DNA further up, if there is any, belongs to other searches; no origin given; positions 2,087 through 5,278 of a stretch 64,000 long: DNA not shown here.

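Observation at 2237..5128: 963-aa lipoprotein fusing a TolB-like beta-propeller to two c-type haem sites, directly downstream of tonB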

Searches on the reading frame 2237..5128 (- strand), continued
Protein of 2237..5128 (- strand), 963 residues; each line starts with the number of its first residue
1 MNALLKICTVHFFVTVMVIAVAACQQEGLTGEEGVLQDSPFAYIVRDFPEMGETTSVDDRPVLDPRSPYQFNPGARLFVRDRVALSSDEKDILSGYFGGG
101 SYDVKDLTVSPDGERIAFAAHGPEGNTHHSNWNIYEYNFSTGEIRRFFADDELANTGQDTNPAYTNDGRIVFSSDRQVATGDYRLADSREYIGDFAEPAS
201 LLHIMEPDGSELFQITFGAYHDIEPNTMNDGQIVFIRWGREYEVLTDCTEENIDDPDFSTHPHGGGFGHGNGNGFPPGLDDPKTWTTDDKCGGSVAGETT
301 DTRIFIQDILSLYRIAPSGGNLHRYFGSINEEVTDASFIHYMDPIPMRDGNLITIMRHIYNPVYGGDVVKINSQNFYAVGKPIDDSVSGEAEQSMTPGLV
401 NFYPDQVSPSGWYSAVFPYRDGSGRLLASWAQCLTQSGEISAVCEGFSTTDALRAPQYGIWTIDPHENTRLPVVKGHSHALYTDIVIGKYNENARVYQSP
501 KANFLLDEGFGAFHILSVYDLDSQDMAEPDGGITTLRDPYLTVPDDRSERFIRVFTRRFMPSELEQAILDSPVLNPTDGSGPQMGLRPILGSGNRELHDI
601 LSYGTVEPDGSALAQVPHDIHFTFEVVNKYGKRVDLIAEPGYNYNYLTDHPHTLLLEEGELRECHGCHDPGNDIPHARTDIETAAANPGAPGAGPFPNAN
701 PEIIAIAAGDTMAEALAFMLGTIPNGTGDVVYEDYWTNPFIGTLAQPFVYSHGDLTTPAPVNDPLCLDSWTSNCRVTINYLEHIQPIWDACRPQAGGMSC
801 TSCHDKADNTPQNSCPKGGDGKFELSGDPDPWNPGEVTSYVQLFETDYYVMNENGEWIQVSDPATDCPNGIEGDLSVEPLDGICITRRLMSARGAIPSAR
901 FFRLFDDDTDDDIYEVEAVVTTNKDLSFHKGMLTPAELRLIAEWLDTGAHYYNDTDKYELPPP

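Call 15: search_protein_families(library=ncbifam, proteins=[P0100, P0078, P0114, P0052], max_evalue=0.01)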
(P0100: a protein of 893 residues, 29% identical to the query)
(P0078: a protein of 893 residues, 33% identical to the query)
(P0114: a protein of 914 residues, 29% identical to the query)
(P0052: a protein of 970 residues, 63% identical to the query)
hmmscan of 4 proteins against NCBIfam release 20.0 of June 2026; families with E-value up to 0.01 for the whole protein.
P0100 (893 aa): 3 families
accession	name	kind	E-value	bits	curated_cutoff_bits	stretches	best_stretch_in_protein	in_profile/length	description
NF052339.1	hydrazine_alpha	equivalog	4e-13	48.1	800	1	225-305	241-324/804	hydrazine synthase subunit alpha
TIGR02800.1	propeller_TolB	equivalog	6.3e-06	25.4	343.15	1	218-297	305-386/418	Tol-Pal system beta propeller repeat protein TolB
TIGR03153.1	cytochr_NrfH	equivalog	0.0043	17.1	134.2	0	583-616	39-72/138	cytochrome c nitrite reductase small subunit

P0078 (893 aa): 3 families
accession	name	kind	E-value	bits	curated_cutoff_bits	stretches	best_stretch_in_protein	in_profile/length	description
NF052339.1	hydrazine_alpha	equivalog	1.3e-11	43.2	800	2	546-607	527-587/804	hydrazine synthase subunit alpha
NF053518.1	DipepPtdsDpp5Prph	equivalog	1.8e-05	23.5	900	0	210-279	36-102/655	dipeptidyl-peptidase Dpp5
TIGR02800.1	propeller_TolB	equivalog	8.5e-05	21.6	343.15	0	145-189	260-300/418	Tol-Pal system beta propeller repeat protein TolB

P0114 (914 aa): 3 families
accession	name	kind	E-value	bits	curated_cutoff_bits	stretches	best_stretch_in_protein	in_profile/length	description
NF052339.1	hydrazine_alpha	equivalog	8.5e-10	37.2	800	1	565-627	526-587/804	hydrazine synthase subunit alpha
TIGR02800.1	propeller_TolB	equivalog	1.5e-05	24.2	343.15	1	121-189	241-300/418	Tol-Pal system beta propeller repeat protein TolB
NF053518.1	DipepPtdsDpp5Prph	equivalog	0.00091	17.9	900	1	112-188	192-268/655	dipeptidyl-peptidase Dpp5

P0052 (970 aa): 3 families
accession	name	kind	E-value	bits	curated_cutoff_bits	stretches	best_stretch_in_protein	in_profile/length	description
NF053518.1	DipepPtdsDpp5Prph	equivalog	0.0019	16.8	900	1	104-179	196-269/655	dipeptidyl-peptidase Dpp5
TIGR02800.1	propeller_TolB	equivalog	0.0026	16.8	343.15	0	110-178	242-300/418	Tol-Pal system beta propeller repeat protein TolB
NF052230.1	T9SS_PorE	exception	0.0088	14.3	600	0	110-183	286-357/648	PorE family type IX secretion system protein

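Call 27: find_related_loci(query=A1, collection=genome_contigs, flank=10000)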
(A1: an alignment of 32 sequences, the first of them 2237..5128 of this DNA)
Query A1 (963 aa) in genome_contigs; peptide patterns used: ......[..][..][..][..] (x = any residue, [..] = any of these).
599 stretches matched a pattern (row limit reached: there are more); 576 encode a relative of the query (tblastn E <= 1e-3); the best 80 are kept; 80 distinct loci.
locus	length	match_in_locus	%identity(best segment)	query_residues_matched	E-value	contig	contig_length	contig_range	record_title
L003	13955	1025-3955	82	1-958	0e+0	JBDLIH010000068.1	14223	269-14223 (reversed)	MAG: Pseudomonadota bacterium isolate MAG020 MAG020_68, whole genome shotgun sequence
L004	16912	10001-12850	74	17-960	0e+0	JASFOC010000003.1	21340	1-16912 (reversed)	MAG: Gammaproteobacteria bacterium isolate D0819M02metaG_Bin_277 D0819M02metaG_FD_scaffold_369_c1, whole genome shotgun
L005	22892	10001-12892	66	1-961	0e+0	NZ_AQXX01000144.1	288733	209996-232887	Hahella ganghwensis DSM 17046 F566DRAFT_scaffold00001.1_C, whole genome shotgun sequence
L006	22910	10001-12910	64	1-961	0e+0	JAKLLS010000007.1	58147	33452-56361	MAG: Marinobacter sp. isolate ADLJBbin10 NODE_150_length_58147_cov_165.284876, whole genome shotgun sequence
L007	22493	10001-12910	62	1-963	0e+0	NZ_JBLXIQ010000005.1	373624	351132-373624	MAG: Marinobacter sp. isolate ET19-01 T19maxbin_out.022_metabat.1RE.5K@5, whole genome shotgun sequence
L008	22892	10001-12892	64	1-961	0e+0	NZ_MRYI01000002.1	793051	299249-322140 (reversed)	Hahella sp. CCB-MM4 Scaffold2, whole genome shotgun sequence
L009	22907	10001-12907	62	1-963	0e+0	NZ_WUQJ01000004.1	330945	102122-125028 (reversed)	Marinobacter caseinilyticus strain M3-13 4, whole genome shotgun sequence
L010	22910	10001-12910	61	1-961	0e+0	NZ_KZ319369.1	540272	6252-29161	Marinobacter profundi strain PWS21 scaffold3, whole genome shotgun sequence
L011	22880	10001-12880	61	19-963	0e+0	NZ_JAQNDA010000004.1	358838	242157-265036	Marinobacter sp. SS21 contig4, whole genome shotgun sequence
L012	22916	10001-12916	61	6-961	0e+0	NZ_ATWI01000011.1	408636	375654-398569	Marinobacter daepoensis DSM 16072 K325DRAFT_scaffold00004.4_C, whole genome shotgun sequence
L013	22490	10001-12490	32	19-954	3e-120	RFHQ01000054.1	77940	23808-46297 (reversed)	MAG: Gammaproteobacteria bacterium isolate J054 k99_145837, whole genome shotgun sequence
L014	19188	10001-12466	33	38-954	8e-118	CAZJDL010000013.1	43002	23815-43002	MAG TPA_asm: uncultured Pseudomonadales bacterium isolate SRP345593_co1_169 genome assembly, contig: NODE_74_length_4300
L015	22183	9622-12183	32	35-954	2e-112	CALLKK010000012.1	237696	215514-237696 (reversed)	MAG TPA_asm: uncultured Steroidobacter sp. isolate SRR4028141_bin.20_CONCOCT_v1.1_MAG genome assembly, contig: ERZ858510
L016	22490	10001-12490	32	38-954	3e-112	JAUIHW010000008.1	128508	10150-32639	MAG: Gammaproteobacteria bacterium isolate Co_bin.231 NODE_1440_length_128508_cov_2.555285, whole genome shotgun sequenc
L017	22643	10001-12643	30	5-954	2e-110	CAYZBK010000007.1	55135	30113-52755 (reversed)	MAG TPA_asm: uncultured Kangiella sp. isolate binchicken_co67_34 genome assembly, contig: NODE_474_length_55135_cov_18.8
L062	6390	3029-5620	28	35-954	2e-89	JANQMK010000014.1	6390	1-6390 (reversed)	MAG: Pseudomonadales bacterium isolate PL25a_bin.99 k99_2334114, whole genome shotgun sequence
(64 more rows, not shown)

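Call 32: predict_structure(alignment_id=A1)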
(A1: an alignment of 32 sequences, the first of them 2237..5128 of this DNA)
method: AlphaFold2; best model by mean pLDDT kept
length: 963 residues; sequences in the alignment: 32
mean_pLDDT: 77.0   pTM: 0.74
mean pLDDT of the five models: 77.0, 74.6, 74.4, 74.0, 71.5
residues with pLDDT >= 90: 296; 70-90: 398; 50-70: 155; < 50: 114
segments of 3 or more residues with pLDDT < 50: 1-5, 17-36, 54-59, 179-188, 191-194, 251-286, 328-335, 378-382, 673-677, 808-811, 875-877, 918-923
pLDDT, mean of each block of 10 residues (from residue 1): 49 50 32 54 88 51 74 93 90 90 94 95 84 95 93 87 95 75 38 62 92 82 91 85 58 38 29 32 45 58 63 85 62 54 87 85 85 59 53 82 79 92 90 82 71 84 90 89 93 89 85 90 85 91 88 87 81 82 75 77 93 90 88 72 60 81 77 50 79 91 93 93 82 92 88 93 92 93 92 77 64 56 80 80 81 73 77 55 75 84 85 57 64 92 91 85 71
secondary structure, 60 per line:
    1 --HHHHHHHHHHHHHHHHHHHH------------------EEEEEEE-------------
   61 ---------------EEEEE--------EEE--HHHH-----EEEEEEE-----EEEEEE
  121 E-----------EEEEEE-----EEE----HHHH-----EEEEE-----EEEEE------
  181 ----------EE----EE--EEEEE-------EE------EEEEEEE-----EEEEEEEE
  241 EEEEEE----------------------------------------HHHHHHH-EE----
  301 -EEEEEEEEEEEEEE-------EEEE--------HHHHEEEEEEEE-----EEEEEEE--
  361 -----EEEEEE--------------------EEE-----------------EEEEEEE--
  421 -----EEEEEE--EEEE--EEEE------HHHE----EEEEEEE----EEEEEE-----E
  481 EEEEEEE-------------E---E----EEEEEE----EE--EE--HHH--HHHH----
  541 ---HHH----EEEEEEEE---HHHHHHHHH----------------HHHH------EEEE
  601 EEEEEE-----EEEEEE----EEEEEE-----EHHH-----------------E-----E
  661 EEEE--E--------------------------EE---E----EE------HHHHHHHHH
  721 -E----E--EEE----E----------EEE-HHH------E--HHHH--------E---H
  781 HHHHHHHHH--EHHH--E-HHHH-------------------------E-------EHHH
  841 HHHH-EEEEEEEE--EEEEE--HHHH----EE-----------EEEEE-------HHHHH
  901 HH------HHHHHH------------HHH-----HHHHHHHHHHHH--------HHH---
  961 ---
elements in order (helices of 4 or more, strands of 3 or more residues): H3-22 E41-47 E76-80 E89-91 H94-97 E103-109 E115-121 E133-138 E144-146 H151-154 E160-164 E170-174 E201-205 E221-227 E233-246 H287-293 E302-315 E323-326 H335-338 E339-346 E352-358 E366-371 E392-394 E412-418 E426-431 E434-437 E440-443 E458-464 E469-474 E480-487 E510-515 H533-536 E551-558 H562-570 H587-590 E597-606 E612-617 E622-627 E660-664 H712-720 E730-732 E748-750 H764-767 H780-789 H800-803 H838-844 E846-853 E856-860 H863-866 E884-888 H896-902 H909-914 H935-946

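Call 35: fold_search(model_id=the predicted structure, library=pdb)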
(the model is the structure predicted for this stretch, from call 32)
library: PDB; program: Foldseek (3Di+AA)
matches with E <= 10: 856; with E <= 0.001: 237
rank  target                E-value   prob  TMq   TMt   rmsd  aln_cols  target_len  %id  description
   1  5c2v_A                1.5e-23  1.00  0.38  0.45  12.8      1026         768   14  Kuenenia stuttgartiensis Hydrazine Synthase (released 2015-10-14)
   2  5c2v_D                8.6e-23  1.00  0.37  0.44  12.9      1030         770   14  Kuenenia stuttgartiensis Hydrazine Synthase (released 2015-10-14)
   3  1c5k                  9.2e-11  1.00  0.22  0.48   7.3       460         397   11  THE STRUCTURE OF TOLB, AN ESSENTIAL COMPONENT OF THE TOL-DEPENDENT TRANSLOCATION SYSTEM AND ITS INTERACTIONS WITH THE TR (released 2000-12-06)
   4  3iax_A                4.8e-10  1.00  0.22  0.49   7.4       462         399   12  The crystal structure of the TolB box of Colicin A in complex with TolB reveals important differences in the recruitme (released 2009-10-13)
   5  2ivz_A                5.3e-10  1.00  0.21  0.47   7.8       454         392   11  Structure of TolB in complex with a peptide of the colicin E9 T- domain (released 2006-08-16)
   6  2hqs_B                5.6e-10  1.00  0.22  0.47   7.2       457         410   12  Crystal structure of TolB/Pal complex (released 2007-04-03)
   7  9a2l_MODEL_1_A        6.9e-10  1.00  0.22  0.45   7.2       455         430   11  Model of E. coli TolB by in-cell photo-crosslinking MS and deep learning (released 2023-02-24)
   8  2w8b_A                1.3e-09  1.00  0.21  0.46   8.1       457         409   12  Crystal structure of processed TolB in complex with Pal (released 2009-02-17)
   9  4pwz_A                1.4e-09  1.00  0.20  0.43   8.3       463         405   12  Crystal structure of TolB protein from Yersinia pestis CO92 (released 2014-04-02)
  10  4pwz_B                1.5e-09  1.00  0.21  0.45   7.6       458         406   12  Crystal structure of TolB protein from Yersinia pestis CO92 (released 2014-04-02)
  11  4jml_A                1.7e-09  1.00  0.21  0.47   7.5       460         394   11  Crystal structure of the TolB(P201C)-ColicinE9 TBE peptide(A33C) complex. (released 2013-07-17)
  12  1crz                  2.4e-09  1.00  0.21  0.47   7.9       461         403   11  CRYSTAL STRUCTURE OF THE E. COLI TOLB PROTEIN (released 2000-08-16)
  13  2hqs_A                2.5e-09  1.00  0.21  0.46   7.0       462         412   11  Crystal structure of TolB/Pal complex (released 2007-04-03)
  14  4r40_C                2.8e-09  1.00  0.21  0.46   7.9       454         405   12  Crystal Structure of TolB/Pal complex from Yersinia pestis. (released 2014-09-03)
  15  2ivz_C                3.3e-09  1.00  0.21  0.47   7.5       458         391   11  Structure of TolB in complex with a peptide of the colicin E9 T- domain (released 2006-08-16)
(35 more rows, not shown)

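Call 36: search_protein_families(library=pfam, proteins=[P0078, P0010, P0050], max_evalue=0.01)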
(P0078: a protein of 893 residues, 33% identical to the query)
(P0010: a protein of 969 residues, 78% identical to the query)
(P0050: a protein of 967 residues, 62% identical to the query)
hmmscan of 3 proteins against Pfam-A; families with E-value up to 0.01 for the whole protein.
P0078 (893 aa): 3 families
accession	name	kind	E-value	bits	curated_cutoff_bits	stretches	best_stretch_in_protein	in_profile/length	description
PF18582.6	HZS_alpha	-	6.8e-15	55.8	26.6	1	543-604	37-97/98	Hydrazine synthase alpha subunit middle domain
PF07676.18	PD40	-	0.00018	21.8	20.9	0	164-191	4-31/38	WD40-like Beta Propeller Repeat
PF00034.26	Cytochrom_C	-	0.0099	17.6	21.3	0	733-757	4-28/90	Cytochrome c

P0010 (969 aa): 2 families
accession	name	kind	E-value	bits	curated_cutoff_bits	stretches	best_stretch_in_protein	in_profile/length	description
PF07676.18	PD40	-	1.3e-06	28.6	20.9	1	157-184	9-35/38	WD40-like Beta Propeller Repeat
PF18582.6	HZS_alpha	-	0.0088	17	26.6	0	600-669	42-98/98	Hydrazine synthase alpha subunit middle domain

P0050 (967 aa): 2 families
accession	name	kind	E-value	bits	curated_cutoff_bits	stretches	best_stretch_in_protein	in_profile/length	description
PF07676.18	PD40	-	3.5e-08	33.6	20.9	0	155-180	8-32/38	WD40-like Beta Propeller Repeat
PF18582.6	HZS_alpha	-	0.00078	20.4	26.6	1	598-668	41-98/98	Hydrazine synthase alpha subunit middle domain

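Call 40: search_protein_representatives(alignment_id=A1)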
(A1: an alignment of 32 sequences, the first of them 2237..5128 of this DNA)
Query: 32 sequences, 890 profile positions. Proteins with E-value up to 0.001 (for the whole library): 9050; up to 1e-10: 3503; up to 1e-30: 825. The best 150 are listed.
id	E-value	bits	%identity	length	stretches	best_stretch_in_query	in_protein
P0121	0.0e+00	1187.7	-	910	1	11-889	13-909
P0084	0.0e+00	1184.1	-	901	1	11-889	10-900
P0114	0.0e+00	1129.5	-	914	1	11-889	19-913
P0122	0.0e+00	1102.4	-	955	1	11-890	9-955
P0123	0.0e+00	1079.1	-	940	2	12-828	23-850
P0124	0.0e+00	1079.0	-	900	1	12-889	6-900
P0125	0.0e+00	1078.9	-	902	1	14-887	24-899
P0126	0.0e+00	1069.1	-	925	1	6-889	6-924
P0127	0.0e+00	1063.5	-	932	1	11-889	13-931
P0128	0.0e+00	1062.4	-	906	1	14-889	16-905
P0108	0.0e+00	1049.3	-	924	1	11-889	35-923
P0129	0.0e+00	1047.1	-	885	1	9-889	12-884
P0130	0.0e+00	1044.9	-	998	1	15-890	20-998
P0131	0.0e+00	1044.9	-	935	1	17-889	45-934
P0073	0.0e+00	1044.0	-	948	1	13-888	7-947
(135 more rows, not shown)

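Call 49: search_protein_families(library=pfam, proteins=[L002:2493-4955:-, L002:4956-6176:-, L002:851-2515:-, L002:12560-13129:+, L002:11371-12579:+], max_evalue=0.05)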
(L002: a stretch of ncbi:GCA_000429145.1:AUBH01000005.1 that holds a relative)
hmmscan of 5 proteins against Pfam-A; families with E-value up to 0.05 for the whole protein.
L002:2493-4955:- (820 aa): 3 families
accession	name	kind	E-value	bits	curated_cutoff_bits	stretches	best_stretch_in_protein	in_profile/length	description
PF13385.13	Laminin_G_3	-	1.7e-19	70.9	27.6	1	349-506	6-151/151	Concanavalin A-like lectin/glucanases superfamily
PF14376.11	Haem_bd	-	0.00067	20.1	27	1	176-204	31-59/133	Haem-binding domain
PF09698.15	GSu_C4xC__C2xCH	-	0.016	16.3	21.7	0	50-76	16-36/36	Geobacter CxxxxCH...CXXCH motif (GSu_C4xC__C2xCH)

L002:4956-6176:- (406 aa): 1 family
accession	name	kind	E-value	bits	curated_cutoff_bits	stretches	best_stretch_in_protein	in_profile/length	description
PF07624.16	PSD2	-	6.3e-05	23.1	25.8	1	337-395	6-64/74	Protein of unknown function (DUF1585)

L002:851-2515:- (554 aa): 0 families

L002:12560-13129:+ (189 aa): 1 family
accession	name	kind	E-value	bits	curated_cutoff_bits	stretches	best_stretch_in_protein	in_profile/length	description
PF03160.20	Calx-beta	-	0.034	14.6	27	0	154-186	59-91/119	Calx-beta domain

L002:11371-12579:+ (402 aa): 1 family
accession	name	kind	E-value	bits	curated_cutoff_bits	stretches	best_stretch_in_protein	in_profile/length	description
PF12094.14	DUF3570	-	5.9e-41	141.1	25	3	187-344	223-380/427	Protein of unknown function (DUF3570)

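Call 50: search_solved_structures(query=L002:4956-6176:-, max_evalue=1)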
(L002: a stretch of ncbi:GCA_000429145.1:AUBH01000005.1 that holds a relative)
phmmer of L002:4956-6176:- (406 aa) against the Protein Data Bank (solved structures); distinct sequences matched with E-value up to 1: 2.
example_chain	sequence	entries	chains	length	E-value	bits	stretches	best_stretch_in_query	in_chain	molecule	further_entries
5wt2_A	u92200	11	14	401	0.27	13.4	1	100-200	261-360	Cysteine desulfurase IscS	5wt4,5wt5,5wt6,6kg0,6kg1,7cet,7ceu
2iyb_E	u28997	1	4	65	0.75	12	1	242-265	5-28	TESTIN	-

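Call 51: search_solved_structures(query=L002:2493-4955:-, max_evalue=1)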
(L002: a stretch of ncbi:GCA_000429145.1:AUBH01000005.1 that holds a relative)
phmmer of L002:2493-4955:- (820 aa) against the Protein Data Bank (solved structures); distinct sequences matched with E-value up to 1: 1.
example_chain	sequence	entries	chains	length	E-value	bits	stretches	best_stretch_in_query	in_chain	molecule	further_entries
5epm_A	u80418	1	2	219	0.25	12.7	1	545-709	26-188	Antibody Fab fragment heavy chain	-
